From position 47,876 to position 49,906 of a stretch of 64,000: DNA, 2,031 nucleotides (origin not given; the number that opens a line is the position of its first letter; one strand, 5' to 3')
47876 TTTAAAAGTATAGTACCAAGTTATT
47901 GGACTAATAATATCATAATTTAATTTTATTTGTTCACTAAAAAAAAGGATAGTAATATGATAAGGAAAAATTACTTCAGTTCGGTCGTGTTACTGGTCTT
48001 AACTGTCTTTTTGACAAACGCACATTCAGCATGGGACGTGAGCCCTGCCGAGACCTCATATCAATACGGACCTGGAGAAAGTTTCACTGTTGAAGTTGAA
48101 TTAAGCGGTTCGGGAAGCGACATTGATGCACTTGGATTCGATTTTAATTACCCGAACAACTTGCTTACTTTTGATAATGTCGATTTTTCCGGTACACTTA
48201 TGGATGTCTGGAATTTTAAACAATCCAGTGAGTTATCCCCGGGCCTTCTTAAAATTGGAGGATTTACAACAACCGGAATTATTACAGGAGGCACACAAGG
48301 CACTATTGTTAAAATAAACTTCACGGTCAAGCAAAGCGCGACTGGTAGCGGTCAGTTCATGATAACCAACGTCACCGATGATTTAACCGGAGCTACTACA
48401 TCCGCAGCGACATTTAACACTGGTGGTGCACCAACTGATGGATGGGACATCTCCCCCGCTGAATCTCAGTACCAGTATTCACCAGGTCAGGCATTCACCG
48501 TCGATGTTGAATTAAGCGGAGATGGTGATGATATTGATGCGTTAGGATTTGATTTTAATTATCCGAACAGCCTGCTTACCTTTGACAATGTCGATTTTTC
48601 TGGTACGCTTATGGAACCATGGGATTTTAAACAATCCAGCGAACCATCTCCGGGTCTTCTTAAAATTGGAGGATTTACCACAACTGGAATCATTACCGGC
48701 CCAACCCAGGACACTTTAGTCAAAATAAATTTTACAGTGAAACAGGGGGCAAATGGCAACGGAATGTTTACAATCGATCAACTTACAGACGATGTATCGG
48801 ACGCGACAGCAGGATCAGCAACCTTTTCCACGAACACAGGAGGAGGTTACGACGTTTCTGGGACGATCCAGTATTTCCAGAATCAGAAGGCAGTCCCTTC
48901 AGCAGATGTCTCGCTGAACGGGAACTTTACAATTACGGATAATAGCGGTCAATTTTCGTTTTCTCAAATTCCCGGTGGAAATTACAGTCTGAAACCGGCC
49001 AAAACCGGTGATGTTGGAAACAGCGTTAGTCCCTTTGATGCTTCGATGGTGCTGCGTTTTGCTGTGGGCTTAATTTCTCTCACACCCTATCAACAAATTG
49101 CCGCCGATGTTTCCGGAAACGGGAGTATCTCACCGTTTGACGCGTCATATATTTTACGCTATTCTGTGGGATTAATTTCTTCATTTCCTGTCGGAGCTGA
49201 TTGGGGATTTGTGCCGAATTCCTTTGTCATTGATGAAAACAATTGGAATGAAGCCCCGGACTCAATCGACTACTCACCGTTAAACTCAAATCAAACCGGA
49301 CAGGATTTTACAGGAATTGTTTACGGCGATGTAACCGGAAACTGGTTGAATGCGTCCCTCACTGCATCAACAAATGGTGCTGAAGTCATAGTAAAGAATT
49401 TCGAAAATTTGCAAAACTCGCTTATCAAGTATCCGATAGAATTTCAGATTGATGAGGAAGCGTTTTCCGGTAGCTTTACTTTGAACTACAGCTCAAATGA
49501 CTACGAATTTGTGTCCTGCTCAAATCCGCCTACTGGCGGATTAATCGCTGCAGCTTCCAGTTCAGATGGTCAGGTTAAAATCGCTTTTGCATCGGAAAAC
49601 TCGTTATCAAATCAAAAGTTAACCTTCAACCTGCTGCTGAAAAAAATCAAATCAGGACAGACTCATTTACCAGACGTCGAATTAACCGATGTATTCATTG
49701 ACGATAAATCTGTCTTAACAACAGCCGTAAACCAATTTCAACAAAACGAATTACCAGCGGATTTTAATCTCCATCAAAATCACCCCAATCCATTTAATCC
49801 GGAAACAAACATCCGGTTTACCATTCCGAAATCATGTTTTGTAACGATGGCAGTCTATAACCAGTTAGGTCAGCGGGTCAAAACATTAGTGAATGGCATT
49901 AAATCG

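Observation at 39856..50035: Three consecutive T9SS cargo proteins that all combine cohesin-like and dockerin-like modules: possible surface protease complex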

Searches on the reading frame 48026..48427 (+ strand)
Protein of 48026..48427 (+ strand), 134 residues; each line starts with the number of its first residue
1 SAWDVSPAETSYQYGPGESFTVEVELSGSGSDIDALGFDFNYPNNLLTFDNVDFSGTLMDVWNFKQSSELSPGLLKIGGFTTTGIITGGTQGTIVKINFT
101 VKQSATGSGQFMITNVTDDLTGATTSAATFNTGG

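Call 9: search_protein_families(library=pfam, proteins=[window:48026-48427:+], max_evalue=10)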
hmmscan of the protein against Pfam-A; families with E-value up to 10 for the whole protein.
seq(134 aa): 1 family
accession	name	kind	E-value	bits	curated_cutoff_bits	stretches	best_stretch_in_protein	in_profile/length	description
PF00963.24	Cohesin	-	1.3e-09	38.8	24.1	1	15-111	11-114/139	Cohesin domain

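Call 44: search_solved_structures(query=A6, max_evalue=1)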
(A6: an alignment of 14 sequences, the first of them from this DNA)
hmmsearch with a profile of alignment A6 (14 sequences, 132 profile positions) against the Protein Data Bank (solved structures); distinct sequences matched with E-value up to 1: 14.
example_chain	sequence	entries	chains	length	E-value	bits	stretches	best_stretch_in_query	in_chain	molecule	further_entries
5nrk_A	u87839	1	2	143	4.8e-05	26.3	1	6-104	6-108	Endoglucanase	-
5nrm_A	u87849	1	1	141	5.1e-05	26.2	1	6-104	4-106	Endoglucanase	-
6kgc_A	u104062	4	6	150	8.6e-05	25.5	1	4-114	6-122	Probably cellulosomal scaffolding protein, secreted cellulose-binding and cohesin domain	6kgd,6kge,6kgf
6kg8_A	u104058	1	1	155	9.3e-05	25.3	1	4-114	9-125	Probably cellulosomal scaffolding protein, secreted cellulose-binding and cohesin domain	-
2vn5_A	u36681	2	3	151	0.0015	21.4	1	5-102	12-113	SCAFFOLDING PROTEIN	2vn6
1g1k_A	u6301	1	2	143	0.0016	21.3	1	6-102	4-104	SCAFFOLDING PROTEIN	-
4ums_A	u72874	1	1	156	0.0021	20.9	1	10-108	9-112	CELLULOSOMAL ANCHORING SCAFFOLDIN B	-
2o4e_A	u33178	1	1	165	0.095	15.6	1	13-111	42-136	O-GlcNAcase nagJ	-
5lxv_A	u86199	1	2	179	0.11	15.4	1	4-59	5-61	Scaffoldin C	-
5m2o_A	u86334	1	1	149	0.11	15.4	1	4-56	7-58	Putative cellulosomal scaffoldin protein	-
5aoz_A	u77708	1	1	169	0.15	15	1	4-56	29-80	PUTATIVE CELLULOSOMAL SCAFFOLDIN PROTEIN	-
5n5p_A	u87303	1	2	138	0.39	13.6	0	6-99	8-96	Putative cellulosomal scaffoldin protein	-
1aoh_A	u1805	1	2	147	0.43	13.5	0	4-57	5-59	Cellulosomal-scaffolding protein A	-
5m2s_A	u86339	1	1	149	0.75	12.7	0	8-40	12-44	Putative cellulosomal scaffoldin protein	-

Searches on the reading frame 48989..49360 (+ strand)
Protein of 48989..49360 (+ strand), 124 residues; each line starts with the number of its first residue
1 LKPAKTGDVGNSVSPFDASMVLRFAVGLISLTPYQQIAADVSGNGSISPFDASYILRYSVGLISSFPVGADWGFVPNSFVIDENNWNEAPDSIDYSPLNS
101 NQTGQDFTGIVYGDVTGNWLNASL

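Call 66: predict_structure(alignment_id=A9)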
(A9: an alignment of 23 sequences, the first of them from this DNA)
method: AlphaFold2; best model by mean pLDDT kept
length: 124 residues; sequences in the alignment: 23
mean_pLDDT: 55.9   pTM: 0.51
mean pLDDT of the five models: 55.9, 50.3, 47.8, 43.3, 40.1
residues with pLDDT >= 90: 1; 70-90: 31; 50-70: 33; < 50: 59
segments of 3 or more residues with pLDDT < 50: 1-12, 67-77, 90-124
pLDDT, mean of each block of 10 residues (from residue 1): 37 67 86 65 72 79 59 47 53 39 40 37 31
secondary structure, 60 per line:
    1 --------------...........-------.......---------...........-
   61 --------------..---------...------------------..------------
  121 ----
elements in order: H15-25 H33-39 H49-59

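Call 69: fold_search(model_id=the predicted structure, library=pdb)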
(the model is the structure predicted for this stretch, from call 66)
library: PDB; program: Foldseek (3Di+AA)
matches with E <= 10: 56; with E <= 0.001: 0
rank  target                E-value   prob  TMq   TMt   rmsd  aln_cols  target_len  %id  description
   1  4uyp_B                8.3e-03  1.00  0.42  0.67   4.5        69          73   42  High resolution structure of the third cohesin ScaC in complex with the ScaB dockerin with a mutation in the N-termina (released 2015-04-15)
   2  8x39_A                1.6e-02  0.96  0.39  0.35   8.1        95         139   24  Crystal structure of cellulosomal double-dockerin module of Clo1313_0689 from Clostridium thermocellum (released 2024-04-03)
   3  4uyq_B                2.4e-02  1.00  0.40  0.64   3.3        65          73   35  High resolution structure of the third cohesin ScaC in complex with the ScaB dockerin with a mutation in the C-termina (released 2015-04-15)
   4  5nrk_D                4.6e-02  0.98  0.39  0.66   4.7        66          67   27  Crystal structure of the sixth cohesin from Acetivibrio cellulolyticus' scaffoldin B in complex with Cel5 dockerin S15 (released 2018-01-31)
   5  5nrk_B                5.0e-02  0.98  0.40  0.67   4.6        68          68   28  Crystal structure of the sixth cohesin from Acetivibrio cellulolyticus' scaffoldin B in complex with Cel5 dockerin S15 (released 2018-01-31)
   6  4dh2_B                6.0e-02  0.98  0.34  0.55   2.5        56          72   25  Crystal structure of Coh-OlpC(Cthe_0452)-Doc435(Cthe_0435) complex: A novel type I Cohesin-Dockerin complex from Clost (released 2012-11-28)
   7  5nrm_B                6.9e-02  0.97  0.39  0.66   4.7        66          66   26  Crystal structure of the sixth cohesin from Acetivibrio cellulolyticus' scaffoldin B in complex with Cel5 dockerin S51 (released 2018-01-31)
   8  4dh2_D                7.9e-02  0.99  0.37  0.60   2.0        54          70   26  Crystal structure of Coh-OlpC(Cthe_0452)-Doc435(Cthe_0435) complex: A novel type I Cohesin-Dockerin complex from Clost (released 2012-11-28)
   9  2ccl_B                9.0e-02  0.99  0.38  0.71   1.4        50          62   34  THE S45A, T46A MUTANT OF THE TYPE I COHESIN-DOCKERIN COMPLEX FROM THE CELLULOSOME OF CLOSTRIDIUM THERMOCELLUM (released 2007-02-13)
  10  4fl4_G                1.6e-01  0.98  0.39  0.68   1.7        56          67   21  Scaffoldin conformation and dynamics revealed by a ternary complex from the Clostridium thermocellum cellulosome (released 2012-06-27)
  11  1ohz_B                2.1e-01  0.97  0.37  0.78   2.6        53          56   34  Cohesin-Dockerin complex from the cellulosome of Clostridium thermocellum (released 2003-11-20)
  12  8x3a_MODEL_1_A        2.3e-01  0.69  0.40  0.34   6.7        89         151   28  Solution NMR structure of cellulosomal double-dockerin module of Clo1313_0689 from Clostridium thermocellum (released 2024-04-03)
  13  4fl4_J                3.9e-01  0.69  0.37  0.63   4.5        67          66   21  Scaffoldin conformation and dynamics revealed by a ternary complex from the Clostridium thermocellum cellulosome (released 2012-06-27)
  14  5lxv_B                5.4e-01  0.77  0.37  0.64   3.5        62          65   26  Crystal structure of Ruminococcus flavefaciens scaffoldin C cohesin in complex with a dockerin from an uncharacterized (released 2016-10-19)
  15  4fl4_A                5.8e-01  0.84  0.38  0.65   1.9        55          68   22  Scaffoldin conformation and dynamics revealed by a ternary complex from the Clostridium thermocellum cellulosome (released 2012-06-27)
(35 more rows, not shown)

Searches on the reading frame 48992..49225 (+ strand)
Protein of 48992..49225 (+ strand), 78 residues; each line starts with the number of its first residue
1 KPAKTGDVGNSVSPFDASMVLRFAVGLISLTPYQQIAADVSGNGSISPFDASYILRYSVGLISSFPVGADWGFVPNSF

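Call 9: search_protein_families(library=pfam, proteins=[window:48992-49225:+], max_evalue=10)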
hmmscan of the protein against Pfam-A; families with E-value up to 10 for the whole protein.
seq(78 aa): 2 families
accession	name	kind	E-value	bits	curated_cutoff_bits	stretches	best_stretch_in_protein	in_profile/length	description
PF00404.24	Dockerin_1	-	0.00015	22.3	22.9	1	10-57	8-55/57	Dockerin type I domain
PF19978.4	Inovirus_G7P_2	-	0.13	12.4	27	1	15-29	15-29/33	Tail virion protein G7P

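Call 37: search_solved_structures(query=A4, max_evalue=10, show_alignments=2)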
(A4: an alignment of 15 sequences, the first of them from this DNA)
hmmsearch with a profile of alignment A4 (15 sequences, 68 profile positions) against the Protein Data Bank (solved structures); distinct sequences matched with E-value up to 10: 15.
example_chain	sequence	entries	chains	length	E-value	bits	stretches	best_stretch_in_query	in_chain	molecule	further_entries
4uyp_B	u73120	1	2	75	2.4e-13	52.7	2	33-67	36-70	Cellulosomal scaffoldin adaptor protein B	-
4uyq_B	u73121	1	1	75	2.4e-13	52.7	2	33-67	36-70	Cellulosomal scaffoldin adaptor protein B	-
8x39_A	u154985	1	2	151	2.1e-08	36.8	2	4-57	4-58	Serine protease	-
8x3a_A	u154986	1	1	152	2.1e-08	36.8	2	4-57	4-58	Serine protease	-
5nrk_B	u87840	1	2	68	1.3e-05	27.9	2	37-67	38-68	DocCel5: Type I dockerin repeat domain from A. cellulolyticus family 5 endoglucanase WP_01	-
5nrm_B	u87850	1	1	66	0.00016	24.4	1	38-66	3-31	DocCel5: Type I dockerin repeat domain from A. cellulolyticus family 5 endoglucanase WP_01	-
8zvk_A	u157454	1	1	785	0.00035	23.3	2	33-65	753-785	AaBgIC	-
5m2o_B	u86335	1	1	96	0.00051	22.8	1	16-67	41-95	Group I Dockerin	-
4dh2_B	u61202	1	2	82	0.00055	22.7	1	37-66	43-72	Dockerin type 1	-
9qf9_A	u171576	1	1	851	0.0025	20.6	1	7-64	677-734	Ruminococcus bromii Amy16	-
2ccl_B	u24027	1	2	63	0.022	17.5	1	11-61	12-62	ENDO-1,4-BETA-XYLANASE Y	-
1ohz_B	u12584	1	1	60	0.058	16.2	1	10-61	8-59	ENDO-1,4-BETA-XYLANASE Y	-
8ajy_B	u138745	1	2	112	0.28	14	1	35-58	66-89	Dockerin from ScaH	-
4fl4_A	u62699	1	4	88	0.51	13.2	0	38-67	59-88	Glycoside hydrolase family 9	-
9qf8_A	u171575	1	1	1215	0.87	12.4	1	7-59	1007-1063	Ruminococcus bromii Amy10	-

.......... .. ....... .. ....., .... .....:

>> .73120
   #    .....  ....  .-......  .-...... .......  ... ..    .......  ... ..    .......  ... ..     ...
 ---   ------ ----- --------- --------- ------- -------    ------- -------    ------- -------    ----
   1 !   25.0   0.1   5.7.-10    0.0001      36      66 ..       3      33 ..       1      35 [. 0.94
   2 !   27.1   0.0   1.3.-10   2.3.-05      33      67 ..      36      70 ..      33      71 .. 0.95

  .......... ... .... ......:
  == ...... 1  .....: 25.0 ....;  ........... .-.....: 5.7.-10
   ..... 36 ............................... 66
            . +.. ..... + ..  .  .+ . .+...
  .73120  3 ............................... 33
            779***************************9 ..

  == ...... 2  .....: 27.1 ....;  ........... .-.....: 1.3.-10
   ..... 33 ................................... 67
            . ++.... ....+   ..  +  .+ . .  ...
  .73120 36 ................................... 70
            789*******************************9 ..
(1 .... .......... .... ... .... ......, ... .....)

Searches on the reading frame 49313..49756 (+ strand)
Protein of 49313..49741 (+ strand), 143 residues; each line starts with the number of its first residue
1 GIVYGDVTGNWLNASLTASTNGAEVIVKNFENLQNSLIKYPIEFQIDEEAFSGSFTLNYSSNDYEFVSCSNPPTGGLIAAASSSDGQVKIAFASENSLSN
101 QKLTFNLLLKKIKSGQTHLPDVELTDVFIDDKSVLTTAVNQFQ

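Call 9: search_protein_families(library=pfam, proteins=[window:49313-49741:+], max_evalue=10)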
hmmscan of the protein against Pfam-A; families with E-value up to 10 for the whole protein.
seq(143 aa): 2 families
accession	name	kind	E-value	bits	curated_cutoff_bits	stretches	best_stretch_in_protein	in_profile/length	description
PF00963.24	Cohesin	-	0.057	14.1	24.1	1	33-103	11-88/139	Cohesin domain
PF00400.38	WD40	-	0.11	13.6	27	1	67-90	14-37/39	WD domain, G-beta repeat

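Call 45: search_solved_structures(query=A5, max_evalue=10)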
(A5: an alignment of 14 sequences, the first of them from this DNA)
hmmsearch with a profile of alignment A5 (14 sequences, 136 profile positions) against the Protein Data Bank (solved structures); distinct sequences matched with E-value up to 10: 8.
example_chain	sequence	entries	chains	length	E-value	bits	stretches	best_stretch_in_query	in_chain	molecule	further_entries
2xdh_A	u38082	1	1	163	5.4e-05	26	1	11-102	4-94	COHESIN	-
2jh2_A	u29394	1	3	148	0.015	18.2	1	7-101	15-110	O-GLCNACASE NAGJ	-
2o4e_A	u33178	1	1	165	0.02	17.8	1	7-99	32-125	O-GlcNAcase nagJ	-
2ozn_A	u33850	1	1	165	0.02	17.7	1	7-99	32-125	O-GlcNAcase nagJ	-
2w1n_A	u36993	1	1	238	0.022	17.6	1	7-103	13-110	O-GLCNACASE NAGJ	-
4ums_A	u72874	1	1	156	0.14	15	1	12-105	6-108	CELLULOSOMAL ANCHORING SCAFFOLDIN B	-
5nrk_A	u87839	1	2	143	0.57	13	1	12-64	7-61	Endoglucanase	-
5nrm_A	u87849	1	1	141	0.63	12.9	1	12-65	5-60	Endoglucanase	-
